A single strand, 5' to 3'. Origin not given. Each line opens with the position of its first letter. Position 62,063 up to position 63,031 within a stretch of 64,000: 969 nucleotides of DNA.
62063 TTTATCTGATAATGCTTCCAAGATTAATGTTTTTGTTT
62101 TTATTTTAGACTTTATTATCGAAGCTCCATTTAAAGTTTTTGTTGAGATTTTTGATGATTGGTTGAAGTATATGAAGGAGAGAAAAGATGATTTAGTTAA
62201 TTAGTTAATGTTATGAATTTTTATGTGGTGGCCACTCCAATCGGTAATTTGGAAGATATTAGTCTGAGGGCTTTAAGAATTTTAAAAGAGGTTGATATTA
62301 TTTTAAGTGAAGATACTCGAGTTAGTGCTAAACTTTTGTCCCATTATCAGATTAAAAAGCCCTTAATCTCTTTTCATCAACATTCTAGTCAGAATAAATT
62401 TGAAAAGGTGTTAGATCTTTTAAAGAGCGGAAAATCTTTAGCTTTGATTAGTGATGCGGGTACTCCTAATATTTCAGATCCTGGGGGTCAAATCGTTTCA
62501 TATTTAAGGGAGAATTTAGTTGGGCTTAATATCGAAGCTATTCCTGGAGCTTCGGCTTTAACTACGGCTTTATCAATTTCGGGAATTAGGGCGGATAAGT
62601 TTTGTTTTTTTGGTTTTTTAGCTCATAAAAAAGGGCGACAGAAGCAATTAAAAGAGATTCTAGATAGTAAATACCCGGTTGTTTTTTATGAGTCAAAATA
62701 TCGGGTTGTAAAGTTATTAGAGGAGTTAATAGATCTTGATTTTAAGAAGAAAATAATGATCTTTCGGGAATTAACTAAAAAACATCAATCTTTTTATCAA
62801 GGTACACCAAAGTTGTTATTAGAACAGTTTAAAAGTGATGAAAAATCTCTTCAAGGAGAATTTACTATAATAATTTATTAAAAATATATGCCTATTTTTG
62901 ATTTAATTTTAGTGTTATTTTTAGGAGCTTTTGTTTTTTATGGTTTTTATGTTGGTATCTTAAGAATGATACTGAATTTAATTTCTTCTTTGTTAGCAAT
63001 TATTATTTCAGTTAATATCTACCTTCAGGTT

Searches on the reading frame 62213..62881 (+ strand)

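Call 51: search_protein_families(library=pfam, proteins=[window:62213-62881:+], max_evalue=0.001)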
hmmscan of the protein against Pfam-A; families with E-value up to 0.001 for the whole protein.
window:62213-62881:+ (222 aa): 1 family
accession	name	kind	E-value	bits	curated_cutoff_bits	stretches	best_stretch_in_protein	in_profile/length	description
PF00590.25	TP_methylase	-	1e-31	111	27.8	1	3-198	2-207/212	Tetrapyrrole (Corrin/Porphyrin) Methylases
